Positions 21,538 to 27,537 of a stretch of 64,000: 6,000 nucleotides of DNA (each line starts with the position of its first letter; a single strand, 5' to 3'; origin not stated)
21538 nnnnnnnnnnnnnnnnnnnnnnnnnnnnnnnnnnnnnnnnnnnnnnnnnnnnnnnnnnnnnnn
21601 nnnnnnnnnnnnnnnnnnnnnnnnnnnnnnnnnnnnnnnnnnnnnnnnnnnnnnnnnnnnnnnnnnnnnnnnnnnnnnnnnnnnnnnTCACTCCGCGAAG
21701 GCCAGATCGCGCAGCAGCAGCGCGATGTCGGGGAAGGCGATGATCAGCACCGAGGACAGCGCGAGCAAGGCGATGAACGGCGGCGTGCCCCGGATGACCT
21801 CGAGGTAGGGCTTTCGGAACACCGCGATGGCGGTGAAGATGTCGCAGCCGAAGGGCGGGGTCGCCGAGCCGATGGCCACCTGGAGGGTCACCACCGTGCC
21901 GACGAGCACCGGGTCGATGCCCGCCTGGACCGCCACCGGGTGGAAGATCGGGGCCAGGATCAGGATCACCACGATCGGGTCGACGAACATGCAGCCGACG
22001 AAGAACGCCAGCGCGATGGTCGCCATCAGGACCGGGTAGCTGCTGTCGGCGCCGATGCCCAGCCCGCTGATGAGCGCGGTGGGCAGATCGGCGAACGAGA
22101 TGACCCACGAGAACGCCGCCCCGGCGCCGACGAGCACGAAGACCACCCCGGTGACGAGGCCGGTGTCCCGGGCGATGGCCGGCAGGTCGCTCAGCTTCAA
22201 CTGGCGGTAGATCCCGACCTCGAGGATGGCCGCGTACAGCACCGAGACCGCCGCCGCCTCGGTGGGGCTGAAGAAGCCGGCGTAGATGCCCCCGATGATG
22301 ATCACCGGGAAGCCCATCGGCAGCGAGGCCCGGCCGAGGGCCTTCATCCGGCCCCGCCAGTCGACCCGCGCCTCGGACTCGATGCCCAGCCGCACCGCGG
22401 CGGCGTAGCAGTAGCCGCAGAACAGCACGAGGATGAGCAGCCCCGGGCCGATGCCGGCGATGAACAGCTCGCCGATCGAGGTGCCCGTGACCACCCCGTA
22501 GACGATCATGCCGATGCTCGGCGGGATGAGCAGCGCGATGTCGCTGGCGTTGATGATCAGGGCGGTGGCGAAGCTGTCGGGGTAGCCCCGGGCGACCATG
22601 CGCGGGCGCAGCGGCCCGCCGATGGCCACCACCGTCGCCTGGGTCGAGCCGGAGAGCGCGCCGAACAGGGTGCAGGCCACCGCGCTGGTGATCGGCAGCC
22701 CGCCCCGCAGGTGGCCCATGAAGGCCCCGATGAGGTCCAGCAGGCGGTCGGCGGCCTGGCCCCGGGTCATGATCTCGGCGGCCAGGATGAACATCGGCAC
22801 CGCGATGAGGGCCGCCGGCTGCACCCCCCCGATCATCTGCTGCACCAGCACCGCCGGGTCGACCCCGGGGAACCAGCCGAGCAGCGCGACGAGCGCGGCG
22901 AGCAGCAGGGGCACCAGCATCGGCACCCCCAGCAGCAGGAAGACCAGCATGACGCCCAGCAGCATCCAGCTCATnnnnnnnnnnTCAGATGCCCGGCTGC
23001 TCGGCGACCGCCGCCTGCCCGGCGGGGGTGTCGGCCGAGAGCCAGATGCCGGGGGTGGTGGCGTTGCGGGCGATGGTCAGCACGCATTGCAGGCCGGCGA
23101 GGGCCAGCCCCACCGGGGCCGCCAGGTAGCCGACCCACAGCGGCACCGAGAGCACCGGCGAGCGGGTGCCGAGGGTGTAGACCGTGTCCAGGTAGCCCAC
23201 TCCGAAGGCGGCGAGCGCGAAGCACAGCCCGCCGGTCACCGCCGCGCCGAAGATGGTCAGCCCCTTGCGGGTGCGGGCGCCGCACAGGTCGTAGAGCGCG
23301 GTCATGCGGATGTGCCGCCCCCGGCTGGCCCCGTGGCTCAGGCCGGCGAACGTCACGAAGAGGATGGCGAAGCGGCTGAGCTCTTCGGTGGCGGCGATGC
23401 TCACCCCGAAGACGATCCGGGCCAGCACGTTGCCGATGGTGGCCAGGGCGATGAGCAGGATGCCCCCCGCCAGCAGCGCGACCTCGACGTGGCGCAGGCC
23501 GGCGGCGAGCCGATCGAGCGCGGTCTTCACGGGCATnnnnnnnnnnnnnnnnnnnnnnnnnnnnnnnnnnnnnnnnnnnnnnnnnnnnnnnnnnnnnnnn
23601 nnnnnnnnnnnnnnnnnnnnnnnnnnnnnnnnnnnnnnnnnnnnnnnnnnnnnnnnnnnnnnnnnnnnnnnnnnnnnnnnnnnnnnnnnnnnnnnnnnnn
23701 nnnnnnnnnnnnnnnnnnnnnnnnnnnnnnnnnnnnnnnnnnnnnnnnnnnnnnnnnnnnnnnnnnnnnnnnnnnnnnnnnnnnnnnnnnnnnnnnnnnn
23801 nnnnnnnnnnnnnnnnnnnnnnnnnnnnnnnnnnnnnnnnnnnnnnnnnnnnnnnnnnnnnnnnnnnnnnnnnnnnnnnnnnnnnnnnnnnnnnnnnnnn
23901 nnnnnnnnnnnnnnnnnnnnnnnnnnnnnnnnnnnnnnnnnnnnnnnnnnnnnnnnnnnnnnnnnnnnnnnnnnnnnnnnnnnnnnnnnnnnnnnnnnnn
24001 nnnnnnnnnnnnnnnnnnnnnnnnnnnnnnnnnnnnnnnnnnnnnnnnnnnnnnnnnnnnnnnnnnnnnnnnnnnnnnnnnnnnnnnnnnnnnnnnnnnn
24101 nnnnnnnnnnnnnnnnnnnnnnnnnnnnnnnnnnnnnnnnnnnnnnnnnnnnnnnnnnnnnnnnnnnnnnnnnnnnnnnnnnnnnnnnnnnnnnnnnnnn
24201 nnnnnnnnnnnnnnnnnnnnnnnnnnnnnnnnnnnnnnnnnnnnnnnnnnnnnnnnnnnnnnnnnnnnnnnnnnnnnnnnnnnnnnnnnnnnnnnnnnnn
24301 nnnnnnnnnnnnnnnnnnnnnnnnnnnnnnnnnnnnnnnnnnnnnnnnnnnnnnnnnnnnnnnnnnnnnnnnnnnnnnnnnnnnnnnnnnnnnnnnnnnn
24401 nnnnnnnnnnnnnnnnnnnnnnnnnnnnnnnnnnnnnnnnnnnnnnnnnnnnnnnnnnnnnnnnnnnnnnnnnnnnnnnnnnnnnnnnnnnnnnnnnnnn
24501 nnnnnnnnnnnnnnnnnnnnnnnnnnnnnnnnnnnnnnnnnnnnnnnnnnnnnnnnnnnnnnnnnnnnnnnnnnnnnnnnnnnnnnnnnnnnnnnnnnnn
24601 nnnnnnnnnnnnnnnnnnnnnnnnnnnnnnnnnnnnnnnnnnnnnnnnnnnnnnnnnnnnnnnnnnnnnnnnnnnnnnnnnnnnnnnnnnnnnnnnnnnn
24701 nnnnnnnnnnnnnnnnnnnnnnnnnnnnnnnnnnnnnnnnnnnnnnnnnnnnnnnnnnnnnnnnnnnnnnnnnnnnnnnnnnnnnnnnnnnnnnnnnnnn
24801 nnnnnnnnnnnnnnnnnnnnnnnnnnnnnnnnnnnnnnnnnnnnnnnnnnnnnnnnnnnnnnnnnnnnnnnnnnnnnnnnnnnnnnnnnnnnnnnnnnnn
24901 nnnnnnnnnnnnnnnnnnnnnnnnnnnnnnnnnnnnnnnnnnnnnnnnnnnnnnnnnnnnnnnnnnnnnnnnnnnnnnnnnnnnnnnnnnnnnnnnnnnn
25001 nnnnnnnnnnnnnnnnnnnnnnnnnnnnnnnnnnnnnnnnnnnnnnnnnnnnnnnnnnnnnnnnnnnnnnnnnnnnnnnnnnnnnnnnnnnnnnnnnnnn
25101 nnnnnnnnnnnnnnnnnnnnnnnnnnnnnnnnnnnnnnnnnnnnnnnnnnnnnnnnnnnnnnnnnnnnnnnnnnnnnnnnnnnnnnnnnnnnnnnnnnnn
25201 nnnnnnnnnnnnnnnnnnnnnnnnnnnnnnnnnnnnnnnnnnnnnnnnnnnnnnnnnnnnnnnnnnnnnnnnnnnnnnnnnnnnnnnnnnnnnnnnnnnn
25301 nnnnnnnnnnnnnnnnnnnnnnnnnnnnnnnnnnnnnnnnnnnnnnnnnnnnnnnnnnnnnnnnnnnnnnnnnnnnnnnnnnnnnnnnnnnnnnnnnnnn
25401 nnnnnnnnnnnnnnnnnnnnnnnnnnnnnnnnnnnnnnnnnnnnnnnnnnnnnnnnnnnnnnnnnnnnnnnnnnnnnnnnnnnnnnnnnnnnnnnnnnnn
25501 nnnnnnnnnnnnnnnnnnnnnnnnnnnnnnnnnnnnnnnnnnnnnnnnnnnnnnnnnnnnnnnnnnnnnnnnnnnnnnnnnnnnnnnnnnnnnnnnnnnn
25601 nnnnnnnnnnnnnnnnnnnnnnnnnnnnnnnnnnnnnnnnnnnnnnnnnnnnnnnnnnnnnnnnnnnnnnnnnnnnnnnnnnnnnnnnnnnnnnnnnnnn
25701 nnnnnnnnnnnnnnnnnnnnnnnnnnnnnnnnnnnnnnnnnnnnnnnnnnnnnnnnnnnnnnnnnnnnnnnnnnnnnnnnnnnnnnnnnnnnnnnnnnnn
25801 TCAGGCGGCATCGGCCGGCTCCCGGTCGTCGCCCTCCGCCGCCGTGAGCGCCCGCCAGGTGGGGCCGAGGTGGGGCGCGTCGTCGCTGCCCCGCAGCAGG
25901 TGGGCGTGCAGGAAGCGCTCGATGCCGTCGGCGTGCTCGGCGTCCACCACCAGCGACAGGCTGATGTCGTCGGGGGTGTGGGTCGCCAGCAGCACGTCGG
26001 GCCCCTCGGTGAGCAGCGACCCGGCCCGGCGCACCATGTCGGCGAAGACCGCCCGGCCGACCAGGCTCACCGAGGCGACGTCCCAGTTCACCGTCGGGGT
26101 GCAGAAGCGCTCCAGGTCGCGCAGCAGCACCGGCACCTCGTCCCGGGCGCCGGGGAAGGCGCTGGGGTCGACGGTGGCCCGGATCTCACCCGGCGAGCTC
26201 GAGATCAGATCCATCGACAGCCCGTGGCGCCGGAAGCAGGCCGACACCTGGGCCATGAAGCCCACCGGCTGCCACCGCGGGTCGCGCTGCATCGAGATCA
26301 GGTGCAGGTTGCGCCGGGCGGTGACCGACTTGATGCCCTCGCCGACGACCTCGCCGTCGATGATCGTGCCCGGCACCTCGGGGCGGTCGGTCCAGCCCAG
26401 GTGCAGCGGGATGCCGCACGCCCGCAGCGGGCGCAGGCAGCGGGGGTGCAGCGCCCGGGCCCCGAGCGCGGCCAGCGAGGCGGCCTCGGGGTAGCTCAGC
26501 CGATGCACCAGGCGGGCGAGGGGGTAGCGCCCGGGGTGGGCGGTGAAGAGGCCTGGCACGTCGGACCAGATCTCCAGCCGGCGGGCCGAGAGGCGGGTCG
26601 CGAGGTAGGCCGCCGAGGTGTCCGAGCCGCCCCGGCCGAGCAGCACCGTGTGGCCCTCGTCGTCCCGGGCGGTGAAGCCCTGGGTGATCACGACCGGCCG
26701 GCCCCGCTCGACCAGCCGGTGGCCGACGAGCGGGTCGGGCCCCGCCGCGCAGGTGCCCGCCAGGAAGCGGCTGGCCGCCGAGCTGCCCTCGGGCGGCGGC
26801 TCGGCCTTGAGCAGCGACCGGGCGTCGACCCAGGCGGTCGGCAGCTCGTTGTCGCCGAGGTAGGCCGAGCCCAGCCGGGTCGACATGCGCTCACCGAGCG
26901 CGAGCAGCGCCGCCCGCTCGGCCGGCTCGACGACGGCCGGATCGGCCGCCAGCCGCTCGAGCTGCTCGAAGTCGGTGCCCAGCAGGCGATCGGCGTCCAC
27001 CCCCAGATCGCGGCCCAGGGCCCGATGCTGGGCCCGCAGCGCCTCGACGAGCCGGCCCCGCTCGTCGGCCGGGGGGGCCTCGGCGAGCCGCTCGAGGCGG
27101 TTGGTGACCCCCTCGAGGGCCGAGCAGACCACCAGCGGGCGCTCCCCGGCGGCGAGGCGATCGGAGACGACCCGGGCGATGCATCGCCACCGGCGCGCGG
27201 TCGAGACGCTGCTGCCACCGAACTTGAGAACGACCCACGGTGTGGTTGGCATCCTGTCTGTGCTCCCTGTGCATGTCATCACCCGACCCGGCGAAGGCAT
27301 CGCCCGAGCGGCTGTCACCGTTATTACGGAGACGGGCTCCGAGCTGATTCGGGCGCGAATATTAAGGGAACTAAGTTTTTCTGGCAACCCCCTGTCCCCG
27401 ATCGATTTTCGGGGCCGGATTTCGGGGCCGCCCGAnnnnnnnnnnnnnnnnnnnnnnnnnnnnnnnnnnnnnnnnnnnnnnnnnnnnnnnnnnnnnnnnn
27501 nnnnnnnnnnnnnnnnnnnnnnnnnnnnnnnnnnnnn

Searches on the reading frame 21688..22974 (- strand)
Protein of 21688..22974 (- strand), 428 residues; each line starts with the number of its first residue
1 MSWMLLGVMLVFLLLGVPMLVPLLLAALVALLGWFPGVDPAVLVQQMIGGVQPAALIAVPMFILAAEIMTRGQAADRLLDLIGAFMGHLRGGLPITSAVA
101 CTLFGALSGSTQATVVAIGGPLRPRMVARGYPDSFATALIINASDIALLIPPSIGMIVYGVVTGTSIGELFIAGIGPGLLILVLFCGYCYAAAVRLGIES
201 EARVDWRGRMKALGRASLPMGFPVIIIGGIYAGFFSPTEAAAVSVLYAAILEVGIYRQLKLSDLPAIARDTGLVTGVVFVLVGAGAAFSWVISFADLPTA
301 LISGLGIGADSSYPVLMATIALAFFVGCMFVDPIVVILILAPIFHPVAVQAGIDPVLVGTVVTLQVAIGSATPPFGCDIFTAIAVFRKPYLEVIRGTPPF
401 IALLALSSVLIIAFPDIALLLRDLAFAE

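Call 50: search_protein_families(library=pfam, proteins=[window:21688-22974:-], max_evalue=0.0001)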
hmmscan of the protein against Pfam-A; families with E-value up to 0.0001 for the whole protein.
window:21688-22974:- (428 aa): 1 family
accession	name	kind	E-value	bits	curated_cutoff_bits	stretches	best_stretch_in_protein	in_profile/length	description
PF06808.19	DctM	-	5.4e-108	361.9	23.8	1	6-416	1-412/413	Tripartite ATP-independent periplasmic transporter, DctM component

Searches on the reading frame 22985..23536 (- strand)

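Call 51: search_protein_families(library=pfam, proteins=[window:22985-23536:-], max_evalue=0.0001)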
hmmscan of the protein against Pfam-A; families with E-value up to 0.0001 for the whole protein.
window:22985-23536:- (183 aa): 1 family
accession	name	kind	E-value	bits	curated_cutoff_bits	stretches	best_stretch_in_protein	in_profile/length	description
PF04290.18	DctQ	-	3.2e-25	89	28.3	1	29-159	1-130/132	Tripartite ATP-independent periplasmic transporters, DctQ component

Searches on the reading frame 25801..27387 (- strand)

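Call 50: search_protein_families(library=pfam, proteins=[window:25801-27387:-], max_evalue=0.0001)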
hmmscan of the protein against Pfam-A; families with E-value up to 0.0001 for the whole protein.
window:25801-27387:- (528 aa): 1 family
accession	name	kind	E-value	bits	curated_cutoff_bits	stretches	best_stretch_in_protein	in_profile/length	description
PF00696.33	AA_kinase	-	5.7e-45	154.3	24.9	1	51-330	2-232/234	Amino acid kinase family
